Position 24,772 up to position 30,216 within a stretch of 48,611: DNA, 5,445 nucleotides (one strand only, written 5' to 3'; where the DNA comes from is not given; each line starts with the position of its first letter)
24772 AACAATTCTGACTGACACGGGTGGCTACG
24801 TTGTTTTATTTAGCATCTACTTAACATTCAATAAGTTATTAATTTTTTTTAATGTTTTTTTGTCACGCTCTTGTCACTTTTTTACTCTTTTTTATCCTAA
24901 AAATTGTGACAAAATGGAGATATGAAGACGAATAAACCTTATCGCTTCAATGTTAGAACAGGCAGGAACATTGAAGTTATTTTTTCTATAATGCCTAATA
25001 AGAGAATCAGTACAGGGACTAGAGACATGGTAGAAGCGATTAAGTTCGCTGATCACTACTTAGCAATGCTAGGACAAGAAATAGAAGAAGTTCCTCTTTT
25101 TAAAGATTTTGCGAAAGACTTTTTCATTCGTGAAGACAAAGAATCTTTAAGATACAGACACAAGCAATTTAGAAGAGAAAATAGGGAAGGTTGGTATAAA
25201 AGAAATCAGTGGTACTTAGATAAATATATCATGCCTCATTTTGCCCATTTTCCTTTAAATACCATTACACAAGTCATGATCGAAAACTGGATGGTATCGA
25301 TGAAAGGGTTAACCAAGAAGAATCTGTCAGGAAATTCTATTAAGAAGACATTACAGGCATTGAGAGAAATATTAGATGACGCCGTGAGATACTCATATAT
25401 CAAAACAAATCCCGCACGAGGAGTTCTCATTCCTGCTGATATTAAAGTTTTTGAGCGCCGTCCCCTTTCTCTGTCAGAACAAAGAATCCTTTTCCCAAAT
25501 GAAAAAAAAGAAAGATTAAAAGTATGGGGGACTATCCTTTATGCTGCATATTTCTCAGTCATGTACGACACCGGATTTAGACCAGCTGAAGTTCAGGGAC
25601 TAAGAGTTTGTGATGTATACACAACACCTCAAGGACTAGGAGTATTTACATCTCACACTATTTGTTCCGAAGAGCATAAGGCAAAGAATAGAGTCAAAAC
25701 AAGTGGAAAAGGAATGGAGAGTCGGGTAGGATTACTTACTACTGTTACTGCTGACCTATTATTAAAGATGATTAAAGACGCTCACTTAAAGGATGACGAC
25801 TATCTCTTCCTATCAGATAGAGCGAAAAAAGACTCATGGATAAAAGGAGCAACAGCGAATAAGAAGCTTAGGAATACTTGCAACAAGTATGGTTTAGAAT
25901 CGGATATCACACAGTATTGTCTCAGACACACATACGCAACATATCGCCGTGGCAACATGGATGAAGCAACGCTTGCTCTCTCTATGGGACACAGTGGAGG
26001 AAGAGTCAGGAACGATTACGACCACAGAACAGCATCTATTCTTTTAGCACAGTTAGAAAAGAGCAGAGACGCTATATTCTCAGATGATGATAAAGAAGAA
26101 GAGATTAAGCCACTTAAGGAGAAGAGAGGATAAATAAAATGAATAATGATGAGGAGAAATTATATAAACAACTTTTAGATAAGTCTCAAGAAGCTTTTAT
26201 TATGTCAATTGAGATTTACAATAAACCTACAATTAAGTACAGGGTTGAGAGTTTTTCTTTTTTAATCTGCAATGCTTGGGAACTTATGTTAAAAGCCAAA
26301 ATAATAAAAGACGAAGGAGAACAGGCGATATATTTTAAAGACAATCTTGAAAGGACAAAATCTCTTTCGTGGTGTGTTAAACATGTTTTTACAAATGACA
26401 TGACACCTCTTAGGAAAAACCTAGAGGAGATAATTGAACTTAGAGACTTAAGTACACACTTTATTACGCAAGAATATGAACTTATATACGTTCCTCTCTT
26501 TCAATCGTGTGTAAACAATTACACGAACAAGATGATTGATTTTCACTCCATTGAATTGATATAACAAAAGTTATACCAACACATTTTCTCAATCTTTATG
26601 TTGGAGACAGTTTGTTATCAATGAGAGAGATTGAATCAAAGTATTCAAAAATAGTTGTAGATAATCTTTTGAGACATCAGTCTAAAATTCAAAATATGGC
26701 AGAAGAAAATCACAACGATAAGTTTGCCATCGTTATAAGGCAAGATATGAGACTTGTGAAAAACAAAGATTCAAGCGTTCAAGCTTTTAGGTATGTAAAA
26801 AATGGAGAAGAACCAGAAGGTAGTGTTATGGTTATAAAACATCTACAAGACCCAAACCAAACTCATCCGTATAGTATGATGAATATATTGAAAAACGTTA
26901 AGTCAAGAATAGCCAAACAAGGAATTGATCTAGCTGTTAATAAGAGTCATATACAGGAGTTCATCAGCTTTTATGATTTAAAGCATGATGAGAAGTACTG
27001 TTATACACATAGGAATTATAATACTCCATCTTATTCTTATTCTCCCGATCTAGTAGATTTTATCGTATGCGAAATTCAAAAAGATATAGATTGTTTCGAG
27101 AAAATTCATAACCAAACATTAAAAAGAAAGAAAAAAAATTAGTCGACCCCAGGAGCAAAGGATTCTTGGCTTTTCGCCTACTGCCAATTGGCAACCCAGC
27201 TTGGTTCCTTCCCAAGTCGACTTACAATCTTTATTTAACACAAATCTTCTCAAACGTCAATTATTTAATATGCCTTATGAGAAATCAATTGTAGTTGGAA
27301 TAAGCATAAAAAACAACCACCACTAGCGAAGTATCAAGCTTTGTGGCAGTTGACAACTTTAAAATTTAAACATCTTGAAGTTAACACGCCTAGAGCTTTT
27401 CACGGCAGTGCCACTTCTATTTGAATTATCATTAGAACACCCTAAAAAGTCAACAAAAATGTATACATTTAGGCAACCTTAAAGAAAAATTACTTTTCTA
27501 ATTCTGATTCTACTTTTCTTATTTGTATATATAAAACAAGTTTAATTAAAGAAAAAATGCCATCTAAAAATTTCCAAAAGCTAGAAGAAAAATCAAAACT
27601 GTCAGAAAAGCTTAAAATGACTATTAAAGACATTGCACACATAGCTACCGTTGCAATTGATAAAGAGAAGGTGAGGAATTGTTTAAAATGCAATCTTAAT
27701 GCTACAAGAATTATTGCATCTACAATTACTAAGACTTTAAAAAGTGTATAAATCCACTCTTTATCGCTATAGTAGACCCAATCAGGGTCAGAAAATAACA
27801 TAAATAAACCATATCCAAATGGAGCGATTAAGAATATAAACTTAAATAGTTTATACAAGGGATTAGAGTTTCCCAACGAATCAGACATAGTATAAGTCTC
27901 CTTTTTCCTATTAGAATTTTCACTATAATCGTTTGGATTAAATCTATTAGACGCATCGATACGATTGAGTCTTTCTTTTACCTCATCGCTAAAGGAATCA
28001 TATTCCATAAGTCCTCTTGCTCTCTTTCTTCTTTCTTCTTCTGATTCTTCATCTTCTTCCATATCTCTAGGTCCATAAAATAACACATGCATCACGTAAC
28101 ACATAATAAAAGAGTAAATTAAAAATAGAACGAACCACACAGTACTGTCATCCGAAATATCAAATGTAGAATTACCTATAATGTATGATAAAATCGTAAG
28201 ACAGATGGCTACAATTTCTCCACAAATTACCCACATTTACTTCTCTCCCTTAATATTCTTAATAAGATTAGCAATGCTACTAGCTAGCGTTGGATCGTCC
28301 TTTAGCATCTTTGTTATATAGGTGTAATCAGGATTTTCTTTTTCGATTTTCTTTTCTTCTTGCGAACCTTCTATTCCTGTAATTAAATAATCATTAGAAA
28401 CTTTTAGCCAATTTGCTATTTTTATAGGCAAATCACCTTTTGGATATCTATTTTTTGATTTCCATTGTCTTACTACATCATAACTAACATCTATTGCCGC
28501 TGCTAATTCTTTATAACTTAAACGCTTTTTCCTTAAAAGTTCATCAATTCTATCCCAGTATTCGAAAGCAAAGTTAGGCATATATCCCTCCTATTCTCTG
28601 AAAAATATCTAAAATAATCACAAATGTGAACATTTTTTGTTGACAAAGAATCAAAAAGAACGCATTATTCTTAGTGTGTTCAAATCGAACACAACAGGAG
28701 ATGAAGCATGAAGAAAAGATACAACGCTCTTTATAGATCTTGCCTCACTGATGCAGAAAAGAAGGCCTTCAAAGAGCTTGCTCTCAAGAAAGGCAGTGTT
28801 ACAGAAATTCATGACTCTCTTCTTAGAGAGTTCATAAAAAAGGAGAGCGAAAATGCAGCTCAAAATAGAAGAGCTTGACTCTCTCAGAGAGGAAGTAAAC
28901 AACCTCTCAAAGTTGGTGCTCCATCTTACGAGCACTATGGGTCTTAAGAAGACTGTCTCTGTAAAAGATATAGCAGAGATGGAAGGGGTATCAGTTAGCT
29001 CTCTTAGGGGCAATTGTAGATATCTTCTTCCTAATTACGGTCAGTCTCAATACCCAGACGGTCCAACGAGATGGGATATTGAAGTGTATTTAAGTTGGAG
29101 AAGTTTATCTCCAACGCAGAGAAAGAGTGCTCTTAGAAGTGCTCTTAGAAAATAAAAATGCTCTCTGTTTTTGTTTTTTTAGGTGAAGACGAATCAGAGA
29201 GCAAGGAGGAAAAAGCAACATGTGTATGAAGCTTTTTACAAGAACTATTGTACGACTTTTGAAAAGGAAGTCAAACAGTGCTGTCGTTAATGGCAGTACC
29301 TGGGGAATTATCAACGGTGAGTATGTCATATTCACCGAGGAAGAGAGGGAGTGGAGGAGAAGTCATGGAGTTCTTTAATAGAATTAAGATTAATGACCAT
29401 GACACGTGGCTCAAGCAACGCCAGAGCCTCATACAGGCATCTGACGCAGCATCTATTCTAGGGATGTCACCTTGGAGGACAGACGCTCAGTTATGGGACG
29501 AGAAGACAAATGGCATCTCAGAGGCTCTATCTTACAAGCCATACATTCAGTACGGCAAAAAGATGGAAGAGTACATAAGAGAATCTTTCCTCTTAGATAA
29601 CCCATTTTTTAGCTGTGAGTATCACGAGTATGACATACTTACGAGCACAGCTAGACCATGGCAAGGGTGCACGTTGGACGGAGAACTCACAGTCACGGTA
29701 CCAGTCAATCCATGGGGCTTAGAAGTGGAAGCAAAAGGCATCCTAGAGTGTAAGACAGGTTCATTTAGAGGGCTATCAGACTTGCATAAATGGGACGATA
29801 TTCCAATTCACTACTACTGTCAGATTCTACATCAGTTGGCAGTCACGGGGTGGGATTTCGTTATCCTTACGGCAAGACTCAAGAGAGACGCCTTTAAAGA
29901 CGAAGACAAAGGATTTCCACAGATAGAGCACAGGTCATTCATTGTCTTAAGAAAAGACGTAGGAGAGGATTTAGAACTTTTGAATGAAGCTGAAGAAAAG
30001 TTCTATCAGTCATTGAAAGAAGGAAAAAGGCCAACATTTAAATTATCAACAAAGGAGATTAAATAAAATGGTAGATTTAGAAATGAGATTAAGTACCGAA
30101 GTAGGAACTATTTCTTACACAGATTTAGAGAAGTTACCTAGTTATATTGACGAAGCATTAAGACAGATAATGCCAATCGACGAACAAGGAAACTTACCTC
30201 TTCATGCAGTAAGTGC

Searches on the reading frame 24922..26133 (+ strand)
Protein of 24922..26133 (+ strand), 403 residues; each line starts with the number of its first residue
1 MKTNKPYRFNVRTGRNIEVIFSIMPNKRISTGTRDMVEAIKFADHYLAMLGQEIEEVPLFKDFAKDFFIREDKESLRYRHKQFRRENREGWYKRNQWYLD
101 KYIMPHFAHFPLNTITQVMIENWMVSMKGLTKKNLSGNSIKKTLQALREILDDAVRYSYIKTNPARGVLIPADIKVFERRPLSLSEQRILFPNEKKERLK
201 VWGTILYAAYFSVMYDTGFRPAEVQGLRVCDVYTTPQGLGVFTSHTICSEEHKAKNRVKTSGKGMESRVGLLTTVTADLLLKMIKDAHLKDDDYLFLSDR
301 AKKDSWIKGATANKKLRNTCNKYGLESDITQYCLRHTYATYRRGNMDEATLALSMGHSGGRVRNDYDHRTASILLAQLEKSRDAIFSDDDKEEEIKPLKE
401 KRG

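Call 90: search_protein_families(library=pfam, proteins=[window:24922-26133:+], max_evalue=0.001)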
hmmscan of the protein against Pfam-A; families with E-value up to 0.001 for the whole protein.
window:24922-26133:+ (403 aa): 2 families
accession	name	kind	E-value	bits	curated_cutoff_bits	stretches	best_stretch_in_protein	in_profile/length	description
PF00589.27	Phage_integrase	-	2.4e-12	47.4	27.1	1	207-370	24-169/172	Phage integrase family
PF13102.12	Phage_int_SAM_5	-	2.6e-07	31.4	22.3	1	85-164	18-92/98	Phage integrase SAM-like domain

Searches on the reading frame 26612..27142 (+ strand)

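Call 90: search_protein_families(library=pfam, proteins=[window:26612-27142:+], max_evalue=0.001)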
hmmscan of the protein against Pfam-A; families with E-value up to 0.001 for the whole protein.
window:26612-27142:+ (176 aa): 1 family
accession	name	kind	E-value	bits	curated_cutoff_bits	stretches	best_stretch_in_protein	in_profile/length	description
PF18740.7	EC042_2821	-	3.8e-22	79.1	24.9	1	80-160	1-90/97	EC042_2821-like Restriction Endonuclease-like domain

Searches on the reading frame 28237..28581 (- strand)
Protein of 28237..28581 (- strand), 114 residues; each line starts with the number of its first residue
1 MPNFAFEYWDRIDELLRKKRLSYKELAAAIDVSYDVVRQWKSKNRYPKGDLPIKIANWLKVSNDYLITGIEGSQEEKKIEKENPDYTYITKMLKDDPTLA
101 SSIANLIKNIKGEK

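Call 90: search_protein_families(library=pfam, proteins=[window:28237-28581:-], max_evalue=0.001)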
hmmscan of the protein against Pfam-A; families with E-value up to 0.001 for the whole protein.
window:28237-28581:- (114 aa): 1 family
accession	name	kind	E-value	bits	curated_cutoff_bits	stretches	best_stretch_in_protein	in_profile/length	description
PF07022.19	Phage_CI_repr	-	0.00014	22.6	22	1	24-73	16-64/65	Bacteriophage CI repressor helix-turn-helix domain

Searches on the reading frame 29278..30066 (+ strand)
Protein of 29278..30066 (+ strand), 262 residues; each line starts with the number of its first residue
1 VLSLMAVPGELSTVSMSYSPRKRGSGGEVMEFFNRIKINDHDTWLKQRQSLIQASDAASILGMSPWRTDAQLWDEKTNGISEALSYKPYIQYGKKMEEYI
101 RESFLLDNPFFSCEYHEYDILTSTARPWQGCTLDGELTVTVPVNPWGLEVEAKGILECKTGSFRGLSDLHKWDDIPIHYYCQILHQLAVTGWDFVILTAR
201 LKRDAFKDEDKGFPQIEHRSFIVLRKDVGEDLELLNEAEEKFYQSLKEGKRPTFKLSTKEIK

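Call 90: search_protein_families(library=pfam, proteins=[window:29278-30066:+], max_evalue=0.001)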
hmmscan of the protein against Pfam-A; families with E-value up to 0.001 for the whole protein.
window:29278-30066:+ (262 aa): 1 family
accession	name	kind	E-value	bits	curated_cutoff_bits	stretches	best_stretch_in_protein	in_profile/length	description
PF09588.16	YqaJ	-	2e-21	77.3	22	1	44-192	2-149/150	YqaJ-like viral recombinase domain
